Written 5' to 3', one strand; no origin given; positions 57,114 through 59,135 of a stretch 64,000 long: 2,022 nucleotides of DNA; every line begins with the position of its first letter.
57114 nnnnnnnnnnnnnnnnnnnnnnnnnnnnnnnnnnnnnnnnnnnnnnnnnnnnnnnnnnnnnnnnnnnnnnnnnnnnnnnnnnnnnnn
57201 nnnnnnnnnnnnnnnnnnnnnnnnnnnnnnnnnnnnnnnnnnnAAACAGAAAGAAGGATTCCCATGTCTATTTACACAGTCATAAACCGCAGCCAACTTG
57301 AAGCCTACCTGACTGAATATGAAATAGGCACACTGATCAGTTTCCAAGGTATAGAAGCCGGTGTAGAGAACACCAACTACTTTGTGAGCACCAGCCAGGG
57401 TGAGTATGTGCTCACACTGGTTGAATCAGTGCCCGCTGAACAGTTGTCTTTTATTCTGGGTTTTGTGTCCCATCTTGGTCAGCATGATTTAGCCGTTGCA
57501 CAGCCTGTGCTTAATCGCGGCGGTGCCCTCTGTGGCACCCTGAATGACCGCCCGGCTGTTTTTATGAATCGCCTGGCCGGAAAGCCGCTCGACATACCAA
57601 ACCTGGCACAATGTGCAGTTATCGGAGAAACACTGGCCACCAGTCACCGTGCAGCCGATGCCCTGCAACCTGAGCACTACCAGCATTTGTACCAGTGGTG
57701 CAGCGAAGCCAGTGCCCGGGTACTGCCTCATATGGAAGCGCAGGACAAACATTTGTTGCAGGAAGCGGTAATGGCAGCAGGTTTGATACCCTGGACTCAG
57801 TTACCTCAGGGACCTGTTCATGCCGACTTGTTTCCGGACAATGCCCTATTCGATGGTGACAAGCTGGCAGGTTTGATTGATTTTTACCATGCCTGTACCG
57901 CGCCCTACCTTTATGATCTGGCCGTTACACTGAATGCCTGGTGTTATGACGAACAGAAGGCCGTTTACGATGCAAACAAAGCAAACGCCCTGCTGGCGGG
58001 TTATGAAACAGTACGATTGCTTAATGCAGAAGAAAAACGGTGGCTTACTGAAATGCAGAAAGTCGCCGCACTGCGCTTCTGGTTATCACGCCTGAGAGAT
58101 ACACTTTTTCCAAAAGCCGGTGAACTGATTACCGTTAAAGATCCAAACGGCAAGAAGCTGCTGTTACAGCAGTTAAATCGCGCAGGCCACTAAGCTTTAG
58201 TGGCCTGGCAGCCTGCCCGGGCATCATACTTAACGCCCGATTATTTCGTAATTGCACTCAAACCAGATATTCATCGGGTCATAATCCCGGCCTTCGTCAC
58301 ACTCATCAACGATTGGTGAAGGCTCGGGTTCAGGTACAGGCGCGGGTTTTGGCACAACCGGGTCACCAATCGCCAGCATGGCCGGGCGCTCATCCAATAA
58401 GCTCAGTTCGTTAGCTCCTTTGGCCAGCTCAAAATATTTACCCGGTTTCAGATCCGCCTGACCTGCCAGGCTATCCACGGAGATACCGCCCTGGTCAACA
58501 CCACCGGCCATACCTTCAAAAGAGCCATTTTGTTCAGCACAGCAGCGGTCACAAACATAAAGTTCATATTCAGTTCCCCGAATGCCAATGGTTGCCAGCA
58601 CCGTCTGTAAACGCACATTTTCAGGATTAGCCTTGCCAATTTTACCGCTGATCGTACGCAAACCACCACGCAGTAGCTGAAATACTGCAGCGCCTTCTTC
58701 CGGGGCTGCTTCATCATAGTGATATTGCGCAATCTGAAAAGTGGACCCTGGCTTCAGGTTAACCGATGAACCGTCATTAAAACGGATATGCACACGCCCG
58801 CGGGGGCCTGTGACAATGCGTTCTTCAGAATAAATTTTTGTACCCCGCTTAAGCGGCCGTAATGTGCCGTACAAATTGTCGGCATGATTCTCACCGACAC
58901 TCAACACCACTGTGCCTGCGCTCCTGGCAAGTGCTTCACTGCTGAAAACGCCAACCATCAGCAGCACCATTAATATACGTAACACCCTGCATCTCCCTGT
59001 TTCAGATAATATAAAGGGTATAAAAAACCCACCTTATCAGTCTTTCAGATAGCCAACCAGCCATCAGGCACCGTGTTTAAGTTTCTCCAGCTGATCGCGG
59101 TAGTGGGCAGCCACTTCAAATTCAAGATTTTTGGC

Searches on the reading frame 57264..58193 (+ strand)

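Call 3: search_protein_families(library=ncbifam, proteins=[window:57264-58193:+])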
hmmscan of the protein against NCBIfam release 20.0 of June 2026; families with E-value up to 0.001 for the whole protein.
window:57264-58193:+ (309 aa): 5 families
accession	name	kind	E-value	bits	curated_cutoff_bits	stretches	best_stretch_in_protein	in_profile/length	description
NF003558.0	PRK05231.1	equivalog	5.1e-102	341.1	271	1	1-303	1-308/322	homoserine kinase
TIGR00938.1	thrB_alt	equivalog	7.4e-88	294.8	255.9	1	1-296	1-300/307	homoserine kinase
TIGR02906.1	spore_CotS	subfamily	5.2e-12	45.3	172.7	1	38-140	12-114/314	CotS family spore coat protein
NF008738.0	PRK11768.1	equivalog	1e-08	34.9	194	1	67-285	74-295/327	serine/threonine protein kinase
NF004799.0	PRK06148.1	subfamily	1.6e-07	29.7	1128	1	35-259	37-280/1015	hypothetical protein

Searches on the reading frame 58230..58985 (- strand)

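Call 3: search_protein_families(library=ncbifam, proteins=[window:58230-58985:-])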
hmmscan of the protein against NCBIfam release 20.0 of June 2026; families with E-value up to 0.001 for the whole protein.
window:58230-58985:- (251 aa): 3 families
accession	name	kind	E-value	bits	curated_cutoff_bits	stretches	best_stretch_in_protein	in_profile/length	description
NF033165.1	lipo_LipL45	exception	7.5e-07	28.5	350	1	23-140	39-152/391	lipoprotein LipL45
NF033682.1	retention_LapA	subfamily_domain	1.1e-06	28.9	50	1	23-88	3-68/145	retention module-containing protein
NF047849.1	Lsa33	exception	0.00016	20.9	420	1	44-142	50-146/310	surface adhesin Lsa33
